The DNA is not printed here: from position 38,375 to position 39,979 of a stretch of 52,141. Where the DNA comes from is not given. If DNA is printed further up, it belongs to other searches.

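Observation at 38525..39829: XRE helix-turn-helix fused to a catalytically degenerate GalU-like nucleotidyltransferase domain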

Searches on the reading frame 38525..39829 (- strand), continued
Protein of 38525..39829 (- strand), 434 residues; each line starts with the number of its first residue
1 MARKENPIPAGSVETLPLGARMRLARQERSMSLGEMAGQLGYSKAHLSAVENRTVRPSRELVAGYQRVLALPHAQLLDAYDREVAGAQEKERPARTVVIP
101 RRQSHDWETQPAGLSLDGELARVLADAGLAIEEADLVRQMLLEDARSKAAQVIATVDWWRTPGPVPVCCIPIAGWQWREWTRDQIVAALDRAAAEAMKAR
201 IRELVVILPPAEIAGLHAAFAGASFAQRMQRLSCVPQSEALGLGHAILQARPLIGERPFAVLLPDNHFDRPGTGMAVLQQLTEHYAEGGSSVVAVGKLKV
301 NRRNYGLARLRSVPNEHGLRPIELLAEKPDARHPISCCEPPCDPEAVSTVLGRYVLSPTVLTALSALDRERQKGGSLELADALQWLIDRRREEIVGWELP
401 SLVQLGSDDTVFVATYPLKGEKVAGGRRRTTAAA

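Call 35: fold_search(model_id=the predicted structure, library=pdb)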
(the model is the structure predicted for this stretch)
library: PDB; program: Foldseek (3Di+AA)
matches with E <= 10: 1357; with E <= 0.001: 283
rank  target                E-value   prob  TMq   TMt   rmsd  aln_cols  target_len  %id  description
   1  3juk_D                7.6e-17  1.00  0.44  0.70   3.6       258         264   25  The Crystal Structure of UDP-glucose pyrophosphorylase complexed with UDP-glucose (released 2010-03-31)
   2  5i1f                  8.1e-17  1.00  0.42  0.61   5.7       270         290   26  Crystal structure of UTP-glucose-1-phosphate uridylyltransferase from Burkholderia vietnamiensis in complex with Uridine (released 2016-03-02)
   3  3juk_A                9.6e-17  1.00  0.44  0.71   3.6       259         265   26  The Crystal Structure of UDP-glucose pyrophosphorylase complexed with UDP-glucose (released 2010-03-31)
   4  9o90_B                9.6e-17  1.00  0.41  0.63   6.0       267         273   24  Crystal structure of UTP--glucose-1-phosphate uridylyltransferase from Bordetella pertussis (released 2025-04-30)
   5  3juj_A                1.2e-16  1.00  0.45  0.69   3.2       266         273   25  The crystal structure of apo- UDP-glucose pyrophosphorylase (released 2010-03-31)
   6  3juk_B                1.5e-16  1.00  0.44  0.71   3.5       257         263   24  The Crystal Structure of UDP-glucose pyrophosphorylase complexed with UDP-glucose (released 2010-03-31)
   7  9ygk_B                2.1e-16  1.00  0.40  0.63   6.0       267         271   24  Crystal Structure UTP--glucose-1-phosphate uridylyltransferase from Bordetella pertussis (sulfate bound) (released 2025-10-08)
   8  3juk_C                2.3e-16  1.00  0.44  0.70   3.7       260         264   26  The Crystal Structure of UDP-glucose pyrophosphorylase complexed with UDP-glucose (released 2010-03-31)
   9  8f73_D                2.3e-16  1.00  0.42  0.64   5.7       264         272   22  Crystal structure of Pseudomonas aeruginosa UDP-glucose phosphorylase in complex with UDP-glucose (released 2023-11-29)
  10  2pa4_D                2.6e-16  1.00  0.42  0.60   4.6       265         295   23  Crystal structure of UDP-glucose pyrophosphorylase from Corynebacteria glutamicum in complex with magnesium and UDP-gl (released 2007-04-10)
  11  9yfb                  3.7e-16  1.00  0.40  0.62   6.1       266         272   24  Crystal Structure UTP--glucose-1-phosphate uridylyltransferase from Bordetella pertussis in complex with UTP (released 2025-10-08)
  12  5j49_A                4.0e-16  1.00  0.42  0.60   5.7       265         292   27  Crystal structure of UDP-glucose pyrophosporylase / UTP-glucose-1-phosphate uridylyltransferase from Burkholderia xeno (released 2016-05-04)
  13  9yfi_B                5.3e-16  1.00  0.40  0.62   5.9       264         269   25  Crystal Structure UTP--glucose-1-phosphate uridylyltransferase from Bordetella pertussis in complex with URIDINE-5'-DI (released 2025-10-08)
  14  8b6d_A                6.0e-16  1.00  0.42  0.60   5.5       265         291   24  Crystal structure of UDP-glucose pyrophosphorylase from Thermocrispum agreste DSM 44070 in complex with UDP (released 2024-01-17)
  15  8f73_C                6.7e-16  1.00  0.41  0.63   5.9       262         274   22  Crystal structure of Pseudomonas aeruginosa UDP-glucose phosphorylase in complex with UDP-glucose (released 2023-11-29)
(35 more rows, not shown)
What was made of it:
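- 38633..39331 (-): GalU-fold sensor domain (res 167-399) with the nucleotide-sugar pocket retained. Foldseek top 50 hits all GalU (call 35).
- On GalU / UTP-glucose-1-phosphate uridylyltransferase (TIGR01099 equivalog): Foldseek top 50 all GalU, E 8e-17, TM 0.6-0.7 normalised to the target (call 35).
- Closest known: GalU / bacterial UDP-glucose pyrophosphorylase. Same: Same fold over the whole enzyme core (call 35).
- Checked: Foldseek's top 50 hits are all GalU, E down to 8e-17, about 260 aligned columns, TM 0.6-0.7 normalised to the target (call 35).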

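Call 61: search_protein_representatives(alignment_id=A2)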
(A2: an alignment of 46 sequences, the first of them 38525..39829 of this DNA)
Query: 46 sequences, 420 profile positions. Proteins with E-value up to 0.001 (for the whole library): 133236; up to 1e-10: 5583; up to 1e-30: 171. The best 150 are listed.
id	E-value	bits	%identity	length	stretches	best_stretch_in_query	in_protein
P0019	1.6e-175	600.6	-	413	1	1-414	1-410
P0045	5.8e-108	378.0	-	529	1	4-414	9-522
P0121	2.8e-93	329.6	-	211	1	208-413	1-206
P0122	6.5e-90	318.6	-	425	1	13-408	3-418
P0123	8.9e-86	305.0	-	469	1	13-412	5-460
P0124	5.9e-83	295.7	-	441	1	3-410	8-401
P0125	4.5e-80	286.2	-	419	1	14-407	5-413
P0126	1.8e-79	284.2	-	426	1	20-392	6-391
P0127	3.0e-79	283.4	-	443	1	16-393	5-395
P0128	2.1e-78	280.7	-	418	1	18-396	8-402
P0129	4.4e-77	276.3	-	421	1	14-393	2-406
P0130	9.1e-77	275.3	-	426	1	14-411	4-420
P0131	6.1e-75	269.3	-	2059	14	12-85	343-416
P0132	1.2e-74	268.3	-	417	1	16-411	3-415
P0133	1.2e-74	268.3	-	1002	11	8-87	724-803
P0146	3.2e-63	230.6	-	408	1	17-393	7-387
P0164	2.3e-53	198.2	-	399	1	16-393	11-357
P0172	5.8e-52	193.6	-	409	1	16-392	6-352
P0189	6.4e-44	167.1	-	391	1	14-393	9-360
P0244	4.8e-33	131.3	-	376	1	21-384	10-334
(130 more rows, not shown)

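Call 65: list_cluster_members(proteins=[P0122, P0123, P0125, P0127, P0146, P0164, P0172, P0189, P0244, P0020])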
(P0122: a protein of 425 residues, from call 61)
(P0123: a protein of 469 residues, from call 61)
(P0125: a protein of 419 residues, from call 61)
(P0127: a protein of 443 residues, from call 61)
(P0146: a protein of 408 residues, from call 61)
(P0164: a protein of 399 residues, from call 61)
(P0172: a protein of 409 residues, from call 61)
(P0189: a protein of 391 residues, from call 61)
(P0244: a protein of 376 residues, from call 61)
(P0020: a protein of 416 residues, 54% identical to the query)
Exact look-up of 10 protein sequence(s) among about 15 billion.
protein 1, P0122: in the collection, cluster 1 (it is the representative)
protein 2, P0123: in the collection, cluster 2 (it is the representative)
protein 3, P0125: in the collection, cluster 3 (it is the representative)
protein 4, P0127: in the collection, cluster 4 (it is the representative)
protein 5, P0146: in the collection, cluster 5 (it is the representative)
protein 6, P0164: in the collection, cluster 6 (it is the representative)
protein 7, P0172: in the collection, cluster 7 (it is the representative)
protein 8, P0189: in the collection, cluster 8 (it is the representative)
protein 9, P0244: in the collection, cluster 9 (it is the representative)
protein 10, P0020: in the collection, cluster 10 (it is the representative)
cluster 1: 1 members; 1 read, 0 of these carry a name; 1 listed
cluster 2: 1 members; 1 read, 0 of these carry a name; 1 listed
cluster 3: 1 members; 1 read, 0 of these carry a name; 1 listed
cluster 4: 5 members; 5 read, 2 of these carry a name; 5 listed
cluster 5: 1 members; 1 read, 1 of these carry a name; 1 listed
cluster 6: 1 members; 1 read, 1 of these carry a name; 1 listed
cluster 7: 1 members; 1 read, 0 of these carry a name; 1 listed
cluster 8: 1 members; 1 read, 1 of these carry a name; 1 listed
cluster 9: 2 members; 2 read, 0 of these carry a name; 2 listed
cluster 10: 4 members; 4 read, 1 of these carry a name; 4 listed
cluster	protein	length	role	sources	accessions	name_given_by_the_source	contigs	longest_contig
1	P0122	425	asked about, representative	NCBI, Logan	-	-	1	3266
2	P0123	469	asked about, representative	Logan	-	-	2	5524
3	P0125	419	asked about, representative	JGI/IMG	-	-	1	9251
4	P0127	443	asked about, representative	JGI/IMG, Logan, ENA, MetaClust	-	\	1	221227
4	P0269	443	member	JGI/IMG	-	UTP--glucose-1-phosphate uridylyltransferase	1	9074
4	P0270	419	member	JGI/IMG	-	-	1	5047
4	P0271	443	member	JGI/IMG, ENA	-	-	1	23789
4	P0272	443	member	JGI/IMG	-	-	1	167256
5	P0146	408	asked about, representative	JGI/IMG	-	dTDP-glucose pyrophosphorylase/transcriptional regulator with XRE-family HTH domain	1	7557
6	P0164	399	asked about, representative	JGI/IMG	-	UTP--glucose-1-phosphate uridylyltransferase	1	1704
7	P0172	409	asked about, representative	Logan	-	-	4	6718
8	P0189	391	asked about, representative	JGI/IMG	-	UTP-glucose-1-phosphate uridylyltransferase/DNA-binding Xre family transcriptional ...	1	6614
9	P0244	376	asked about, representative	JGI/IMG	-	-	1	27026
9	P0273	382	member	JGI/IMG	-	-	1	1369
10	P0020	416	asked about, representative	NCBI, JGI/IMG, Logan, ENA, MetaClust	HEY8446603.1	MAG TPA: XRE family transcriptional regulator [Thermomicrobiales bacterium] | \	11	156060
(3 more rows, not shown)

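Call 66: find_encoding_contigs(protein=P0123, flank=8000, max_places=2)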
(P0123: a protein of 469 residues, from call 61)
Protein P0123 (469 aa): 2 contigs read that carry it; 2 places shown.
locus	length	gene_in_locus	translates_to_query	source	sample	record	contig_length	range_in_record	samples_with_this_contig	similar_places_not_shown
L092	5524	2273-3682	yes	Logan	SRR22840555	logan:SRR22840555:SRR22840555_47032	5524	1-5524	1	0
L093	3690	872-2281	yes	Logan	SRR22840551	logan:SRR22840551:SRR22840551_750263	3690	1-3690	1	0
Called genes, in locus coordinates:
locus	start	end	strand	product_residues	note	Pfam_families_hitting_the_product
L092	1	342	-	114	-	?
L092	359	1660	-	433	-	-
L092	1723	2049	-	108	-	-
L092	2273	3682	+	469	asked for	PF01381:HTH_3, PF12844:HTH_19, PF13443:HTH_26 (weak), PF13560:HTH_31, PF00483:NTP_transferase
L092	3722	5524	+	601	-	?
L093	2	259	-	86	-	?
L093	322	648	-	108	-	-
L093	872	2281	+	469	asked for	PF01381:HTH_3, PF12844:HTH_19, PF13443:HTH_26 (weak), PF13560:HTH_31, PF00483:NTP_transferase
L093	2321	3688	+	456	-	?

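Call 67: find_encoding_contigs(protein=P0127, flank=8000, max_places=2)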
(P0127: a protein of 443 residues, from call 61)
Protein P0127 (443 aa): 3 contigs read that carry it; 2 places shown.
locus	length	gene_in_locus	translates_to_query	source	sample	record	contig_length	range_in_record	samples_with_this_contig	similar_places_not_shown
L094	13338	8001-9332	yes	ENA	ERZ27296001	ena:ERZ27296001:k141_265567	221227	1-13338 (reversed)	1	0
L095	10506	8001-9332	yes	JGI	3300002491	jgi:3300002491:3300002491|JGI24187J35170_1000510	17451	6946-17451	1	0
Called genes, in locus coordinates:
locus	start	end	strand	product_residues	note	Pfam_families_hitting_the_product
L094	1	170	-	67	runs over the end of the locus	-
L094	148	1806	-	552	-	PF03136:Pup_ligase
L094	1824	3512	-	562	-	PF13191:AAA_16 (faint), PF16450:Prot_ATP_ID_OB_C (faint), PF00004:AAA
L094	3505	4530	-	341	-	PF14464:Prok-JAB (faint)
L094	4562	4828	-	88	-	-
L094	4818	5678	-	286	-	-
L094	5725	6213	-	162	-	-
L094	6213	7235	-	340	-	PF00899:ThiF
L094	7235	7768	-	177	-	PF14446:Prok-RING_1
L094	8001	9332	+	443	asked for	PF01381:HTH_3, PF12844:HTH_19 (weak), PF13560:HTH_31, PF00483:NTP_transferase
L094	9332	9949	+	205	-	-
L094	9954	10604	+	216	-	-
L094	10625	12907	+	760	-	PF13424:TPR_12 (faint), PF12770:CHAT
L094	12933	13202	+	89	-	-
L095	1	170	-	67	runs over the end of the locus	-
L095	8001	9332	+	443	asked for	PF01381:HTH_3, PF12844:HTH_19 (weak), PF13560:HTH_31, PF00483:NTP_transferase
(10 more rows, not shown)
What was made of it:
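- P0127 is divergent from a Prok-RING/E1/JAB/AAA/Pup-ligase cluster with a CHAT protease downstream (call 67).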
